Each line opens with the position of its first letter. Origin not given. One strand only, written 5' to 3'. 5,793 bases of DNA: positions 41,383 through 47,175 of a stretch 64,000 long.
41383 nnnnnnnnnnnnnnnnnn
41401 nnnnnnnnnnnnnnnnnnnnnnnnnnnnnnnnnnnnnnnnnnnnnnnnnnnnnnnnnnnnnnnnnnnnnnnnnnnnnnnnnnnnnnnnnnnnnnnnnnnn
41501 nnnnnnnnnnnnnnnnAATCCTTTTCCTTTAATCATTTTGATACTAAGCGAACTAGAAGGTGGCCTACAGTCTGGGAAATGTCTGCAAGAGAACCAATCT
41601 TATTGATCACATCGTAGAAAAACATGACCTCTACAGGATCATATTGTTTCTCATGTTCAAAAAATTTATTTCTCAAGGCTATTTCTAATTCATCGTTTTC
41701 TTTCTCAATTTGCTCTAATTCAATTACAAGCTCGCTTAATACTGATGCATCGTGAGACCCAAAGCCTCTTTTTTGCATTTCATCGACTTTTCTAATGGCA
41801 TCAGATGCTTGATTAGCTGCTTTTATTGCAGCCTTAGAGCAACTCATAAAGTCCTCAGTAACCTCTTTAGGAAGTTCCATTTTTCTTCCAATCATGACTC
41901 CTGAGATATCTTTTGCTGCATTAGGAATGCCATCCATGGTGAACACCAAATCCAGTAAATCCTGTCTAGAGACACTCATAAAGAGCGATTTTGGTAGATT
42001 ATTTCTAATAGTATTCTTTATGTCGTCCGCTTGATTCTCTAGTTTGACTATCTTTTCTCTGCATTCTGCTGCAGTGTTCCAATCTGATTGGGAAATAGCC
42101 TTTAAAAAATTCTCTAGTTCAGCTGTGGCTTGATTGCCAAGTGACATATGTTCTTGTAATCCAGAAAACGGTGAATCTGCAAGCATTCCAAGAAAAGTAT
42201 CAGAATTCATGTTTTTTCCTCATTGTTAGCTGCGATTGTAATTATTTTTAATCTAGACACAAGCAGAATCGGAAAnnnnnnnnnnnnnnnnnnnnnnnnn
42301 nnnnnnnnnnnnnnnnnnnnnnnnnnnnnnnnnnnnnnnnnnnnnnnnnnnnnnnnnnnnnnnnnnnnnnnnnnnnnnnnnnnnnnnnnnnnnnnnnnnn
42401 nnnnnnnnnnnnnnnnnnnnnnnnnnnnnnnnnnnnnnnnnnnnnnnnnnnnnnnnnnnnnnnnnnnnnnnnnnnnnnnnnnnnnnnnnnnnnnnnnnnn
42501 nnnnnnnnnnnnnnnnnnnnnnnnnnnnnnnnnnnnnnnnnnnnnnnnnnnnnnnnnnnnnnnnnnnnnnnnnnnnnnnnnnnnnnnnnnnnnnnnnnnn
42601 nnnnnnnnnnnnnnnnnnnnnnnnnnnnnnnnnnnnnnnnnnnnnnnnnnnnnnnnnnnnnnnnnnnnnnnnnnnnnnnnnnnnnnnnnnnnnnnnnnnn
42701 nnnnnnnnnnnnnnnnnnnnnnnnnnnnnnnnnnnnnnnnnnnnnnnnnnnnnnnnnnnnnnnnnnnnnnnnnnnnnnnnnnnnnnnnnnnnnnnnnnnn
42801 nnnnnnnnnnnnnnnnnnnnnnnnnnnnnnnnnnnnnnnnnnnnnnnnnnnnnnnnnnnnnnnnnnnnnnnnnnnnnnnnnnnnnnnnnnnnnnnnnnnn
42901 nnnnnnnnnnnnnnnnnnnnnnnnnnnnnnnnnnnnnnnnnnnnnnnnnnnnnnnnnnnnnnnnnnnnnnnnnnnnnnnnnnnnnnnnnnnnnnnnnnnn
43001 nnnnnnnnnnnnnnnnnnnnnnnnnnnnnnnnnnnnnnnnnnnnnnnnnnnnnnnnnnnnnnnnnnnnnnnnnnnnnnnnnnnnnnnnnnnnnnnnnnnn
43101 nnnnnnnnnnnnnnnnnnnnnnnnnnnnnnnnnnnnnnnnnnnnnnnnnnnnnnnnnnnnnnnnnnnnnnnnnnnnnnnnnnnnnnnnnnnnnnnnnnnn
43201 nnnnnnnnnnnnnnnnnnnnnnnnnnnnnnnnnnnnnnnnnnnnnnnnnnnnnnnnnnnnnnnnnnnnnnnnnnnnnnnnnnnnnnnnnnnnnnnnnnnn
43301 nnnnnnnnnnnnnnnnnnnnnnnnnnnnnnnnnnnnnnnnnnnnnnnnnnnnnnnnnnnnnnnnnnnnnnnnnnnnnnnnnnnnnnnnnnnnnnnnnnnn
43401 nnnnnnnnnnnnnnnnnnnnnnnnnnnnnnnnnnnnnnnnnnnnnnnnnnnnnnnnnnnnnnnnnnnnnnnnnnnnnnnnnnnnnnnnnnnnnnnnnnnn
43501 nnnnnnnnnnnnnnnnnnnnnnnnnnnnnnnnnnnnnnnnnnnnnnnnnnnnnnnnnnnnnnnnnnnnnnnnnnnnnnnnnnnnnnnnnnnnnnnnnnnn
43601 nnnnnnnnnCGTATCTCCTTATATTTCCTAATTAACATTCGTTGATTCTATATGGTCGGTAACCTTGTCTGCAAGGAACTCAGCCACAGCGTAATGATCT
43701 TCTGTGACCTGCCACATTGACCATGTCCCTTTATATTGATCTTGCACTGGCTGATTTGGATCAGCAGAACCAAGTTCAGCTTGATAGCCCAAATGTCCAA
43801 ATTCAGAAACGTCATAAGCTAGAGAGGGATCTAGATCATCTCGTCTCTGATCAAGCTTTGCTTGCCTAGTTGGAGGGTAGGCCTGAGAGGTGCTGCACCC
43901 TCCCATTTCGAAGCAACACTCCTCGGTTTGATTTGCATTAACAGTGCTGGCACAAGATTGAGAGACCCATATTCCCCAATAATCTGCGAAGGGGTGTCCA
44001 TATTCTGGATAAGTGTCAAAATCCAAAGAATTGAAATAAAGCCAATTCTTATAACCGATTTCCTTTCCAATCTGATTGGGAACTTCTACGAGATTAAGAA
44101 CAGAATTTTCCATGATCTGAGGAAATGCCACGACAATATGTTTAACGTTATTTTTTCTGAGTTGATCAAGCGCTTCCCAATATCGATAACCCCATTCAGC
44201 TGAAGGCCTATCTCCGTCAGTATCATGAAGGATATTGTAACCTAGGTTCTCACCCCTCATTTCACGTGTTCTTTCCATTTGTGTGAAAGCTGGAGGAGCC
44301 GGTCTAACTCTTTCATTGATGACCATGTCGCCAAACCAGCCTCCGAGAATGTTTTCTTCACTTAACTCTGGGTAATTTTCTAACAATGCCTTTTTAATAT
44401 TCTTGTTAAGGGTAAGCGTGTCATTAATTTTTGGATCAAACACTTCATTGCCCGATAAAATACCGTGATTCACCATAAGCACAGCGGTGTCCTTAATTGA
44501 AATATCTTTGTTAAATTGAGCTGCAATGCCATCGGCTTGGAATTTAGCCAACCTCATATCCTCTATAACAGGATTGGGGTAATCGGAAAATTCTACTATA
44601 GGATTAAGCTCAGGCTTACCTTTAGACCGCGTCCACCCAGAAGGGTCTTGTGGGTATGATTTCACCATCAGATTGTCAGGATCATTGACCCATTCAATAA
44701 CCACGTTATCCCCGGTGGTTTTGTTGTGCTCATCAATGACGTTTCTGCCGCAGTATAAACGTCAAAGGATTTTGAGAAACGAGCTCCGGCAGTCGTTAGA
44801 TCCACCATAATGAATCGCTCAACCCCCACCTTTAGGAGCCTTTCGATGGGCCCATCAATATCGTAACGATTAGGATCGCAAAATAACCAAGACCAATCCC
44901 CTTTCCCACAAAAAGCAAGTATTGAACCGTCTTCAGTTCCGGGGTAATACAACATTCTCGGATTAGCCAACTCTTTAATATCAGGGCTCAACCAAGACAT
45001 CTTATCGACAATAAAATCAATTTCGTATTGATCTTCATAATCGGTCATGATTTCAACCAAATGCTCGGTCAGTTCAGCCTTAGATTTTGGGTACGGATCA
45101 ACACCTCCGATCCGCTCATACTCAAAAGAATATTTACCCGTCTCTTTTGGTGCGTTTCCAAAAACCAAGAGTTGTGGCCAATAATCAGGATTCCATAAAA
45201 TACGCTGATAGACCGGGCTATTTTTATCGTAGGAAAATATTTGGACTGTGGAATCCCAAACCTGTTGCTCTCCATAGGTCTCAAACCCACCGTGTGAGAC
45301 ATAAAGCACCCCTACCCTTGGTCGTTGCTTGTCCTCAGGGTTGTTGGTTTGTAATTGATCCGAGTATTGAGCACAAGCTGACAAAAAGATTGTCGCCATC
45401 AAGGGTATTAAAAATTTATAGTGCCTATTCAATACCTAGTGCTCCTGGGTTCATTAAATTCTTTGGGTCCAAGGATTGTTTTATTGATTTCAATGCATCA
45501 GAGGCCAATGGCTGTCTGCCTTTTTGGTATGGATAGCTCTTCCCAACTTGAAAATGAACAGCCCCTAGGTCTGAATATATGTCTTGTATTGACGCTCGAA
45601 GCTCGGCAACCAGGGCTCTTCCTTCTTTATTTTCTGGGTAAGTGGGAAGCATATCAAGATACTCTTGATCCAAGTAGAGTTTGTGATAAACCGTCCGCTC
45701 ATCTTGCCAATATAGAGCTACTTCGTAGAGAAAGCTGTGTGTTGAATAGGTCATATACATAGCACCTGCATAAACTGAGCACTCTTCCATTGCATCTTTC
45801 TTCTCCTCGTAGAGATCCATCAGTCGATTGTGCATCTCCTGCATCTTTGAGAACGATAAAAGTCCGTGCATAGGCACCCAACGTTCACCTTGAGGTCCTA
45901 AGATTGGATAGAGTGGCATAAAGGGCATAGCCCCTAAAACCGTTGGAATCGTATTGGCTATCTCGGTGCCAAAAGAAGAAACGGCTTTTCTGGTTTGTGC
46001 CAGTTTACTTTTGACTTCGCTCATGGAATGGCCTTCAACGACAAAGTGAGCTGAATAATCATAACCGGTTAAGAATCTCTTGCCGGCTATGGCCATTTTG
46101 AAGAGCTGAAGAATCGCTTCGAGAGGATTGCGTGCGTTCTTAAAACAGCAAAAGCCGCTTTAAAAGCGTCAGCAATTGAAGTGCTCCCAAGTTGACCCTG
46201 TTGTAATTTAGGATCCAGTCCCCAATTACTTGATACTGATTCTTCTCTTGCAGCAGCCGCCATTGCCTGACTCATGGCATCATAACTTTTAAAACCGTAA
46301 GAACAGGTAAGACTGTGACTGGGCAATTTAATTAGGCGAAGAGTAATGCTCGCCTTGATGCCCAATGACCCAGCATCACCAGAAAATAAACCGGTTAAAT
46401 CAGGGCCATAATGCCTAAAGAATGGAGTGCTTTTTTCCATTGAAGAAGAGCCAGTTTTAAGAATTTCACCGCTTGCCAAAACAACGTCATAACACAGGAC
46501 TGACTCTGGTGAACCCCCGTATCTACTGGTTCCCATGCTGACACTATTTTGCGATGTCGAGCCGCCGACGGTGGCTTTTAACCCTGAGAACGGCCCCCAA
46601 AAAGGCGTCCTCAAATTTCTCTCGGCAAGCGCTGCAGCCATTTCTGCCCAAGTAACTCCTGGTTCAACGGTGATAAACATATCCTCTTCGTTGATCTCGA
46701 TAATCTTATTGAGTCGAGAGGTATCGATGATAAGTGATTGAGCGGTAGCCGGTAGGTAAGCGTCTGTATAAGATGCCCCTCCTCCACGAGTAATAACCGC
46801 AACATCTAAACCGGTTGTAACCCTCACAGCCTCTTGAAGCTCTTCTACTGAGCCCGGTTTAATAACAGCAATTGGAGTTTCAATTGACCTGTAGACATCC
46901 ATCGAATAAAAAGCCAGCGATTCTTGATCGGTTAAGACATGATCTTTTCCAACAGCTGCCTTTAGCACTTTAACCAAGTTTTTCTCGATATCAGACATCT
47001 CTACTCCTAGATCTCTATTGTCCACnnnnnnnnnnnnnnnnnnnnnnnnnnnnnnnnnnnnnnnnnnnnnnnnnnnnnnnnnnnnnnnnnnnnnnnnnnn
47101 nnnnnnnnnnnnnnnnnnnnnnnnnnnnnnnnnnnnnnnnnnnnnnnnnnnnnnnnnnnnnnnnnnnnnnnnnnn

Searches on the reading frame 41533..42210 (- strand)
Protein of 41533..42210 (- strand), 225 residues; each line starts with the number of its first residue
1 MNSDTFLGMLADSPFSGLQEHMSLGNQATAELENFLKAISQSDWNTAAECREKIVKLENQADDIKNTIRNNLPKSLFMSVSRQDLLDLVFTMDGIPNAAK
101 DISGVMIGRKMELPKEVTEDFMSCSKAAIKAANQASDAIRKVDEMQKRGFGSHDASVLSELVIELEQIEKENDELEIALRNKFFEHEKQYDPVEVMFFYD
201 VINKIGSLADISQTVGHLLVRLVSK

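Call 5: search_protein_families(library=pfam, proteins=[window:41533-42210:-])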
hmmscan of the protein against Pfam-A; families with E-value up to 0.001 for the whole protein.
window:41533-42210:- (225 aa): 1 family
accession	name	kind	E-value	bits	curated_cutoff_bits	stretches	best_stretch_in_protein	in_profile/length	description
PF01865.21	PhoU_div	-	5.1e-44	150.6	24.4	1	11-217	6-206/214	Protein of unknown function DUF47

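Call 6: search_protein_families(library=ncbifam, proteins=[window:41533-42210:-])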
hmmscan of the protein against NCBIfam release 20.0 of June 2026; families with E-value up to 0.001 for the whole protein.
window:41533-42210:- (225 aa): 1 family
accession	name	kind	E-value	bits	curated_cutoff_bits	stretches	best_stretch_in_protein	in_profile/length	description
TIGR00153.1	TIGR00153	hypoth_equivalog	2.2e-36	125.6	104.3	1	12-217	11-207/217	TIGR00153 family protein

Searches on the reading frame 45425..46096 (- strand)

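Call 5: search_protein_families(library=pfam, proteins=[window:45425-46096:-])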
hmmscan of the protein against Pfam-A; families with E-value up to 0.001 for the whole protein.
window:45425-46096:- (223 aa): 1 family
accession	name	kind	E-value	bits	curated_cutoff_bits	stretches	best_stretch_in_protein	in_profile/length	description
PF02913.24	FAD-oxidase_C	-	0.00012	22.4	21.2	1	192-218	220-246/248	FAD linked oxidases, C-terminal domain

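Call 6: search_protein_families(library=ncbifam, proteins=[window:45425-46096:-])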
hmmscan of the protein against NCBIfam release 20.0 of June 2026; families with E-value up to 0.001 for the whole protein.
window:45425-46096:- (223 aa): 0 families

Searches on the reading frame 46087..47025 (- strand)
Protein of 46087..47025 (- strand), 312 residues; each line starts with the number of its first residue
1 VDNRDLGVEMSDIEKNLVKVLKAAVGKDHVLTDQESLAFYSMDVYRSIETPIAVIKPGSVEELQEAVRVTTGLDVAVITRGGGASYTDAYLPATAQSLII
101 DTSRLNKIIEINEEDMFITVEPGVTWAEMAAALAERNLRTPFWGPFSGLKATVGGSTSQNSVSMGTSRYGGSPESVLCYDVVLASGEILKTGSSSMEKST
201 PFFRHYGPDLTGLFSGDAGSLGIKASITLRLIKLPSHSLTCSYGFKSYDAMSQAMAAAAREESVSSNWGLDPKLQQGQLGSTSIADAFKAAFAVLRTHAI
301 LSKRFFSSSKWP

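Call 5: search_protein_families(library=pfam, proteins=[window:46087-47025:-])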
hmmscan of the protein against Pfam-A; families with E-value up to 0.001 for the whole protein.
window:46087-47025:- (312 aa): 1 family
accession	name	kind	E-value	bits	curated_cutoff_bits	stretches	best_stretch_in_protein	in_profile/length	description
PF01565.28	FAD_binding_4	-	4.7e-32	111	26.4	1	51-192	1-139/139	FAD binding domain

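Call 6: search_protein_families(library=ncbifam, proteins=[window:46087-47025:-])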
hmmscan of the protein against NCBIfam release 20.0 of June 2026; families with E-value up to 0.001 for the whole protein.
window:46087-47025:- (312 aa): 9 families
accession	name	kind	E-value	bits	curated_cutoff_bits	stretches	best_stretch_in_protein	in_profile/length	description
TIGR00387.1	glcD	equivalog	7.1e-32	110.8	567.9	1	54-257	1-196/413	glycolate oxidase subunit GlcD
NF008408.0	PRK11230.1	equivalog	5.4e-24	84.5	897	1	14-256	17-252/499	glycolate oxidase subunit GlcD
NF008439.0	PRK11282.1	equivalog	1e-14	54.2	284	1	60-266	8-205/358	glycolate oxidase subunit GlcE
NF049975.1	2HglutDHaseYdiJ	equivalog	2e-14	52.4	1350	1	30-198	31-199/1018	D-2-hydroxyglutarate dehydrogenase YdiJ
NF053785.1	DcplphribOxDprE1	equivalog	1.2e-09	37.9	500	1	50-198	14-157/449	decaprenylphosphoryl-beta-D-ribose oxidase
NF008387.0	PRK11183.1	equivalog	1.3e-09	37.2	391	1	14-137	8-134/570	D-lactate dehydrogenase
TIGR01678.1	FAD_lactone_ox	subfamily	6.8e-08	31.8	396.8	1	51-193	15-151/438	sugar 1,4-lactone oxidase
TIGR01677.1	pln_FAD_oxido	subfamily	9.7e-06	24.3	383.1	1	52-170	35-152/560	FAD-dependent oxidoreductase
TIGR01679.1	bact_FAD_ox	subfamily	0.00011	21.3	292.25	1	50-191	11-143/419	FAD-linked oxidoreductase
